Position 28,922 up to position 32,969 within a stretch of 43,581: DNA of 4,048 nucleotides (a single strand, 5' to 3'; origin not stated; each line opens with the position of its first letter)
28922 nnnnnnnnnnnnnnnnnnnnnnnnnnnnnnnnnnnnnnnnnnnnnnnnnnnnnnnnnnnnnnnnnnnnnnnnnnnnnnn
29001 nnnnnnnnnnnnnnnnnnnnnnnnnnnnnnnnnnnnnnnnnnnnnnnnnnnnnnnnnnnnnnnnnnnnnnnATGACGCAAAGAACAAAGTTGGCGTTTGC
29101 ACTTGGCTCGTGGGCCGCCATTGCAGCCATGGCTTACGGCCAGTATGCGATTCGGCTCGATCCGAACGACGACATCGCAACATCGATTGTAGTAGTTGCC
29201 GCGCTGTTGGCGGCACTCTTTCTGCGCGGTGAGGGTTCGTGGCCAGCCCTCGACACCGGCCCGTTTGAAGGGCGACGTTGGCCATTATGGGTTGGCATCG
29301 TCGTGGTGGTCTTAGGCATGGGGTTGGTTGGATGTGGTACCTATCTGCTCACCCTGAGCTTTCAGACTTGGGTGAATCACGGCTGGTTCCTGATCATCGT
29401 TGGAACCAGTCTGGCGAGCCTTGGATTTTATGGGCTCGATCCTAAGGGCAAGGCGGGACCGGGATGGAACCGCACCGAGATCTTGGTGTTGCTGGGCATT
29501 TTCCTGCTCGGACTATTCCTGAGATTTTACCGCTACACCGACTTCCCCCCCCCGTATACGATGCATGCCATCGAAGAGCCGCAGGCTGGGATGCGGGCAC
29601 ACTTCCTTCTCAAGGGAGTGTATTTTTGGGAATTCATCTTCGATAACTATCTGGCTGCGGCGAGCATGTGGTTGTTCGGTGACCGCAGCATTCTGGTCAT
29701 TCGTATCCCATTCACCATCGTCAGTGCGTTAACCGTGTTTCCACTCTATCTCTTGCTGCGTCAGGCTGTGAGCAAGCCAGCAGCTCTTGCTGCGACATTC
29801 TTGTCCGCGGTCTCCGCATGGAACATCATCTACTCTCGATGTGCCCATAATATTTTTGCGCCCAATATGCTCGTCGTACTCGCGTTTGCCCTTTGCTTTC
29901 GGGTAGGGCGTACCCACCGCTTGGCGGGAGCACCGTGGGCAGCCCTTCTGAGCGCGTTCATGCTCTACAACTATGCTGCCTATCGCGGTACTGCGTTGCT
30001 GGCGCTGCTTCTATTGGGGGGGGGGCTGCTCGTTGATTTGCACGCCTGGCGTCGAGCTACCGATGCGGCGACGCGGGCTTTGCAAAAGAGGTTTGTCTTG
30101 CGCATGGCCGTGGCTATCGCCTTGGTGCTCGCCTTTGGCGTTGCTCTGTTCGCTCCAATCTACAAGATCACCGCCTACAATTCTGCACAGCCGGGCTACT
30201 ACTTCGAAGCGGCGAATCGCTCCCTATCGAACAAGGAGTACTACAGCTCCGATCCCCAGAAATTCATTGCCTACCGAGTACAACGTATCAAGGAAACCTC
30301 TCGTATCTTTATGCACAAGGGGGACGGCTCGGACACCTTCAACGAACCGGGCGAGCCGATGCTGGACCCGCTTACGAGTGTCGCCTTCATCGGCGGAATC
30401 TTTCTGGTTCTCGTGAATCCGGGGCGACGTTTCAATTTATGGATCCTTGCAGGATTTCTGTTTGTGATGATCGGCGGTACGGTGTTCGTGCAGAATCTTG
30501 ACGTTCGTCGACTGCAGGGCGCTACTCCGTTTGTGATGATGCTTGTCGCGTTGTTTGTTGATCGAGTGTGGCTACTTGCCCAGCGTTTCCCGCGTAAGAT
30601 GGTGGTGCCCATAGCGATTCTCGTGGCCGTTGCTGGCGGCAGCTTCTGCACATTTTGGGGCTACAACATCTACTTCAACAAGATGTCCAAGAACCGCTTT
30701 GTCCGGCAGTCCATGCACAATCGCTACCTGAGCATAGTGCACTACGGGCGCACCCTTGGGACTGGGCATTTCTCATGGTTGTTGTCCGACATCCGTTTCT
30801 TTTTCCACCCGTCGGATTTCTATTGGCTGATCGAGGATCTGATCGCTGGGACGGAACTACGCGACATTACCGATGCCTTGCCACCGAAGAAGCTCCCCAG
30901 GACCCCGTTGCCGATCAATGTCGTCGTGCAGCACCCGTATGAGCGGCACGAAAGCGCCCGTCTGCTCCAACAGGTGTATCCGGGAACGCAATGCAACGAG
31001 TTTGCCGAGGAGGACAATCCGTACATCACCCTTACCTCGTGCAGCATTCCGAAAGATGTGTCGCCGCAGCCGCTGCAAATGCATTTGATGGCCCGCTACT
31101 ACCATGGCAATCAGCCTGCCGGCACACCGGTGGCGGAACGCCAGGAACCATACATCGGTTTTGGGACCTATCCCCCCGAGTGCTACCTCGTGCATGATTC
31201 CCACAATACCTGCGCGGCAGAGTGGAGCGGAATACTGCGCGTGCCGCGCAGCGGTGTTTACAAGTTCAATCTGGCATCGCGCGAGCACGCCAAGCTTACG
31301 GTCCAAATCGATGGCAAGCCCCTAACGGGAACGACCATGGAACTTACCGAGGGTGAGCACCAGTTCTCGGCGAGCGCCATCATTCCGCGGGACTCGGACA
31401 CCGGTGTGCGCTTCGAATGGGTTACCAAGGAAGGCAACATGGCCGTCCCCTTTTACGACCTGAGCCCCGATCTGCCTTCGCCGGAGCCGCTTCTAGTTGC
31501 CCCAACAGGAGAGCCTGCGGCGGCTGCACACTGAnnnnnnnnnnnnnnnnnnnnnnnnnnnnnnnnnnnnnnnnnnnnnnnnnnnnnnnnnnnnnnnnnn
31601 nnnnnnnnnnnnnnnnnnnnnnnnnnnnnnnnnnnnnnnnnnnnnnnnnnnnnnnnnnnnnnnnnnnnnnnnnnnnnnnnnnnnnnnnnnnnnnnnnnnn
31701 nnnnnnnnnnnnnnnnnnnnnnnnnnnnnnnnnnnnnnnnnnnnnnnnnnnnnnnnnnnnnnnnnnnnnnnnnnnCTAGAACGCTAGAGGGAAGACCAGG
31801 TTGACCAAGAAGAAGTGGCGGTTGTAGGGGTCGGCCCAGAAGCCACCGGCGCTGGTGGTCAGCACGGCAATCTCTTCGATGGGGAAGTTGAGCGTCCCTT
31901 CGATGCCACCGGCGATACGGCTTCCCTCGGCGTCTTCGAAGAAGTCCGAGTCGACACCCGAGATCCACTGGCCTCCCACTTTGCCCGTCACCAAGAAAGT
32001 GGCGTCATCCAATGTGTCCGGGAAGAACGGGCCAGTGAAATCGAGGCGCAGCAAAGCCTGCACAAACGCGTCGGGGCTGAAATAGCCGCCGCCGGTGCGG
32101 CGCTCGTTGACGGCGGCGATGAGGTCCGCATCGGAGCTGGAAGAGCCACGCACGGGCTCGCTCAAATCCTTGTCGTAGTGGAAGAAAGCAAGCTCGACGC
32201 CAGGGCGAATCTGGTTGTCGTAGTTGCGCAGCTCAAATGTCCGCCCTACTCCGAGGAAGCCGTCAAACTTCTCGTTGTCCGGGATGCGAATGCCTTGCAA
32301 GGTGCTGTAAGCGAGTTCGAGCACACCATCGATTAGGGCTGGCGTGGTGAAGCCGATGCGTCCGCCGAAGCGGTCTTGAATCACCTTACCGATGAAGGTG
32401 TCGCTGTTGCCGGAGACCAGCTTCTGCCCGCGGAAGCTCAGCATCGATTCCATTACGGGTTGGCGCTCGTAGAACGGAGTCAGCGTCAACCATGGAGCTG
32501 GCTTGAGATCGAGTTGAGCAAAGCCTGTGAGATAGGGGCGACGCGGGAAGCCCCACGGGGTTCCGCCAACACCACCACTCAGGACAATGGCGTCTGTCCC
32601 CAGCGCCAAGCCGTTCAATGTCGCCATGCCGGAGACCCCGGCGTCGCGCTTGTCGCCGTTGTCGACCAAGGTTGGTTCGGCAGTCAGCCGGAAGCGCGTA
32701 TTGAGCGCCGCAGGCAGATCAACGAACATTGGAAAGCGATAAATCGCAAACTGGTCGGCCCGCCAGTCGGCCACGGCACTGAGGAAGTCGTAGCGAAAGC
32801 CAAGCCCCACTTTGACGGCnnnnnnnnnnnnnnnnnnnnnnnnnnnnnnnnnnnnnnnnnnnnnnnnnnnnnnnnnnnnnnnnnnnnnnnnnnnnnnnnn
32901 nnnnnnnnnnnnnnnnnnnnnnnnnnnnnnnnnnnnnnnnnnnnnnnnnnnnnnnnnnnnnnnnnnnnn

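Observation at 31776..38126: BcsC-like TPR/beta-barrel protein of nearly double normal length with no cognate synthase nearby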

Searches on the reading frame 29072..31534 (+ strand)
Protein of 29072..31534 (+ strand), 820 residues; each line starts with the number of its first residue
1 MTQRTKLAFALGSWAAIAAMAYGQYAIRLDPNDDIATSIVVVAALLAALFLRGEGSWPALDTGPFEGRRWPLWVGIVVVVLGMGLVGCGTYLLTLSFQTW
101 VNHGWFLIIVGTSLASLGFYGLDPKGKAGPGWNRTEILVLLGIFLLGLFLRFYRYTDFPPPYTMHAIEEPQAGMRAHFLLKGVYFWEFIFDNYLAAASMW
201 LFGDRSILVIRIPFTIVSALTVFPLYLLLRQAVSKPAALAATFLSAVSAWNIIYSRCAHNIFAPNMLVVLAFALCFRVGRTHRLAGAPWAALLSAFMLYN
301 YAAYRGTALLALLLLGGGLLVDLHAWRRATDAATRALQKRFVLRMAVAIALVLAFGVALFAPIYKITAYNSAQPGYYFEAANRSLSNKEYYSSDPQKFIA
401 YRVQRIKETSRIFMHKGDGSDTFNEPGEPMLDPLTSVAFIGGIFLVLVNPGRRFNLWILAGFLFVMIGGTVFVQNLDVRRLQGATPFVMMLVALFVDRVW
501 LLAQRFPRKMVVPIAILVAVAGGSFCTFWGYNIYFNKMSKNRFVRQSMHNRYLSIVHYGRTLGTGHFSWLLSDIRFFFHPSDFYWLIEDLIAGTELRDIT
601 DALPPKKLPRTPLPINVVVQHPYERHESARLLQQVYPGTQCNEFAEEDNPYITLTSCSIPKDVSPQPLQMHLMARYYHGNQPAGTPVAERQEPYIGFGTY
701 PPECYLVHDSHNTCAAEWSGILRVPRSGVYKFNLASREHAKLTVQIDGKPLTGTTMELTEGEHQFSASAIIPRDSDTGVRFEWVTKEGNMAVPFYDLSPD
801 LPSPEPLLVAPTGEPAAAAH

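Call 6: search_protein_families(library=pfam, proteins=[window:29072-31534:+], max_evalue=0.01)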
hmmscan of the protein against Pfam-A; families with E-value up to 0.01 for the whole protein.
window:29072-31534:+ (820 aa): 2 families
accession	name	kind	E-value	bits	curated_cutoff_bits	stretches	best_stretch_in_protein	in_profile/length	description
PF07691.17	PA14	-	2.4e-05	24.6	24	1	712-752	44-82/147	PA14 domain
PF13231.12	PMT_2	-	0.00037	21.2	26.1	1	192-316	7-132/160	Dolichyl-phosphate-mannose-protein mannosyltransferase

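Call 8: search_protein_families(library=ncbifam, proteins=[window:29072-31534:+], max_evalue=0.01)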
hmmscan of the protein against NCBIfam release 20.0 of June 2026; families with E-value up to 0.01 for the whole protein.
window:29072-31534:+ (820 aa): 0 families

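Call 25: find_encoding_contigs(protein=window:29072-31534:+, flank=500, max_places=3)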
Protein window:29072-31534:+ (820 aa): no gene with exactly this product is on record in the collection.

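Call 93: find_related_loci(query=window:29072-31531:+, collection=genome_contigs, flank=10000)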
Query window:29072-31531:+ (820 aa) in genome_contigs; peptide patterns used: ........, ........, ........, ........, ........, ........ (x = any residue, [..] = any of these).
34 stretches matched a pattern, but none encodes a relative of the query by tblastn (E <= 1e-3).
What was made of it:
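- The nearest GT-C gene has no close relative among 185,579 species genomes (call 93), so there is no conserved pairing.
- Tried and rejected: Call 93: the adjacent GT-C gene has no close relatives among the species-representative genomes, so the origin of that flank could not be traced.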

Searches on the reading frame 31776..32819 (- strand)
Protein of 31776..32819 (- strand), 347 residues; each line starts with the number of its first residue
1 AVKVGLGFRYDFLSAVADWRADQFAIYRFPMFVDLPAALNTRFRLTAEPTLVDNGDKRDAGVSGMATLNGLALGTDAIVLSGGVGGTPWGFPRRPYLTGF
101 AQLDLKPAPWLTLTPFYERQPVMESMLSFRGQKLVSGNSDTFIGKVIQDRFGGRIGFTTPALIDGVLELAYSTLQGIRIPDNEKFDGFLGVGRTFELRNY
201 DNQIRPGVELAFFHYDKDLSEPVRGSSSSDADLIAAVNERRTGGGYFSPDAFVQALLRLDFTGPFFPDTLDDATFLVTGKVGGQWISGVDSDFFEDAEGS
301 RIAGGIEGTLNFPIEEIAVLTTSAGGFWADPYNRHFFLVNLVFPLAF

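Call 28: find_homologous_proteins(query=window:31776-32819:-, max_evalue=0.001)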
Query window:31776-32819:-: 5119 candidates shared short words with the query, none scored E <= 0.001.
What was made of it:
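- Tried and rejected: Call 28: a homology search with the barrel domain alone returned nothing, not even the protein itself.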

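Call 35: search_protein_representatives(protein=window:31779-32819:-)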
Query: 347 residues. Proteins with E-value up to 0.001 (for the whole library): 14; up to 1e-10: 5; up to 1e-30: 5. The best 14 are listed.
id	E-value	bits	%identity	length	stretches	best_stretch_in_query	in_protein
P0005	4.3e-171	585.3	76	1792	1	2-347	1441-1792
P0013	2.5e-152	523.6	66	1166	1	2-347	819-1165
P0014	2.6e-92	326.1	50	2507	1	2-345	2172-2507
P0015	1.2e-91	324.0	48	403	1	2-345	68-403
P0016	7.9e-91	321.2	50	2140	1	1-345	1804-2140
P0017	1.3e-07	47.5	35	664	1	80-300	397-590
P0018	8.0e-07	44.9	31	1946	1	47-310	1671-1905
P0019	8.3e-06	41.6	27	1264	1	76-284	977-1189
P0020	9.6e-06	41.4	37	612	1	108-261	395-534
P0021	5.6e-05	38.8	29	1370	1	118-312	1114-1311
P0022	4.1e-04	36.0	27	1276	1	8-268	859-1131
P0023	4.6e-04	35.8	30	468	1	70-262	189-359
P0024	8.9e-04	34.9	28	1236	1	76-290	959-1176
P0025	9.2e-04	34.8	31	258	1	98-299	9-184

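Call 81: find_encoding_contigs(protein=P0014, flank=10000, max_places=2)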
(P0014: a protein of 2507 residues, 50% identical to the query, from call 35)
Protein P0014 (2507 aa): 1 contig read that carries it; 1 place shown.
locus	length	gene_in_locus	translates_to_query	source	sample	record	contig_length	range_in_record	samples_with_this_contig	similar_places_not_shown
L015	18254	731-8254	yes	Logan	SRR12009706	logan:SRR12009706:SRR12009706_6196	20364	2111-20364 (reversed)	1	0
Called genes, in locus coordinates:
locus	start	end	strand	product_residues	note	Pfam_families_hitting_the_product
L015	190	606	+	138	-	-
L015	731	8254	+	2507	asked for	PF13429:TPR_15, PF13432:TPR_16, PF13432:TPR_16, PF14559:TPR_19, PF14559:TPR_19, PF13432:TPR_16, PF14559:TPR_19, PF05420:BCSC_C, +23 more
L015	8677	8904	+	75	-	PF14407:Frankia_peptide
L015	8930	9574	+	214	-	-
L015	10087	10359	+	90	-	-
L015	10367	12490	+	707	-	PF00535:Glycos_transf_2, PF13641:Glyco_tranf_2_3, PF13506:Glyco_transf_21, PF13632:Glyco_trans_2_3, PF03552:Cellulose_synt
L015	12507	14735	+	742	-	PF03170:CBM_BcsB_1st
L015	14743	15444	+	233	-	PF02563:Poly_export, PF10531:SLBB, PF22461:SLBB_2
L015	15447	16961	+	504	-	PF13807:GNVR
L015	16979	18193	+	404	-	PF13191:AAA_16, PF13401:AAA_22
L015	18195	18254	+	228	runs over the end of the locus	-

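Call 82: find_encoding_contigs(protein=P0013, flank=10000, max_places=2)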
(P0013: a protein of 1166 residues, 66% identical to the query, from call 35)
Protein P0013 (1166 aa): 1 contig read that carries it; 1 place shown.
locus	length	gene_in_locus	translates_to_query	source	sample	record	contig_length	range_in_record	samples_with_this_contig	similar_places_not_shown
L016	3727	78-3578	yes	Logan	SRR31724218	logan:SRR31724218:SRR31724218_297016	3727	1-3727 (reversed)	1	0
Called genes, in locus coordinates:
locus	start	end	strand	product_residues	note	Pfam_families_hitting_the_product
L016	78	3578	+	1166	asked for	PF13371:TPR_9 (faint), PF13424:TPR_12 (faint), PF13431:TPR_17 (faint), PF14559:TPR_19 (weak), PF13414:TPR_11, PF13432:TPR_16, PF14559:TPR_19 (weak), PF05420:BCSC_C, +7 more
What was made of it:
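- Tried and rejected: Call 82: P0013 (1166 aa) lies on a 3.7-kb contig and is probably truncated.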
